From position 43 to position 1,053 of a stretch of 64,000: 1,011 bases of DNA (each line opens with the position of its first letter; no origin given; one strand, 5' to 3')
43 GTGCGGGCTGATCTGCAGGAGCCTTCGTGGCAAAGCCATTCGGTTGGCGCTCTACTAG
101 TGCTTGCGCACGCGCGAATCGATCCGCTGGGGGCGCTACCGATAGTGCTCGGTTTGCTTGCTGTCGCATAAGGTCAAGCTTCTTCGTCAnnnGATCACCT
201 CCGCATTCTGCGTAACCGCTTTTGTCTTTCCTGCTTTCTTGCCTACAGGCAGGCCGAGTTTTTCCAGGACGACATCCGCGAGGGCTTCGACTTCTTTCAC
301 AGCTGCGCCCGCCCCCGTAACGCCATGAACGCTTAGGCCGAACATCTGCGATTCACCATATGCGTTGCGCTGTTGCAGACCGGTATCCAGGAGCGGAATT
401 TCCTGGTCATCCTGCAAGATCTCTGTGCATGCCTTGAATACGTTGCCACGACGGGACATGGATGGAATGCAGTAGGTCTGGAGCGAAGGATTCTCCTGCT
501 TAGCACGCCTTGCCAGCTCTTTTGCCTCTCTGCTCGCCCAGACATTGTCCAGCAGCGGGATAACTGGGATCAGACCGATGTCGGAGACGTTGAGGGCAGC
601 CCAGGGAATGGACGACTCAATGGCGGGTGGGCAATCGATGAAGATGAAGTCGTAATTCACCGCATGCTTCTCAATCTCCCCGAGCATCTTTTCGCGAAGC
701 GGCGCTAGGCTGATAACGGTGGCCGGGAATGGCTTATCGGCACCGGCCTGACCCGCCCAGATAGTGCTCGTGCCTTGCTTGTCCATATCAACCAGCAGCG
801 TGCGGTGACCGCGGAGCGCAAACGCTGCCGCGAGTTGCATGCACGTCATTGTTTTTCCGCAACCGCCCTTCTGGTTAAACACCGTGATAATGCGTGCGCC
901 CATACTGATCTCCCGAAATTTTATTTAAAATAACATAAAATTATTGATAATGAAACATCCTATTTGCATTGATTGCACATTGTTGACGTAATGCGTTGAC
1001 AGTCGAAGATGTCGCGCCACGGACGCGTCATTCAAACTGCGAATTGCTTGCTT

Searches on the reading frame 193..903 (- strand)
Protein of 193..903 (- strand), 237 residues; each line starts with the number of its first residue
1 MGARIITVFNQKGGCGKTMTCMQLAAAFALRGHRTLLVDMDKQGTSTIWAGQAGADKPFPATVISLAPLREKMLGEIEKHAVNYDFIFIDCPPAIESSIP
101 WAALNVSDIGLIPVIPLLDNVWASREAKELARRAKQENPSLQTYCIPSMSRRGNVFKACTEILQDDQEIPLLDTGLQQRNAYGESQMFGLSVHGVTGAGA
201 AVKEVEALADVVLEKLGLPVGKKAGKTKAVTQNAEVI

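Call 24: search_protein_families(library=pfam, proteins=[window:193-903:-], max_evalue=0.001)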
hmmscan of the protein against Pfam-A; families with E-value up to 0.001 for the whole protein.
window:193-903:- (237 aa): 6 families
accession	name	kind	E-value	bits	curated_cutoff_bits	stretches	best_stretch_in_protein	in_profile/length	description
PF13614.12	AAA_31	-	6.4e-21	75.5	27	2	4-51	2-49/177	AAA domain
PF01656.29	CbiA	-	1.1e-13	51.6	25.4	1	6-189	1-122/125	CobQ/CobB/MinD/ParA nucleotide binding domain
PF09140.17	MipZ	-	3e-07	30.5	20.7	1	5-44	2-41/262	ATPase MipZ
PF10609.15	ParA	-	1e-06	28.8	27.1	1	4-46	4-46/246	NUBPL iron-transfer P-loop NTPase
PF07015.17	VirC1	-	4.3e-05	23.4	24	1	4-59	2-57/231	VirC1 protein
PF00142.24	Fer4_NifH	-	0.00026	21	25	1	9-120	5-109/271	4Fe-4S iron sulfur cluster binding proteins, NifH/frxC family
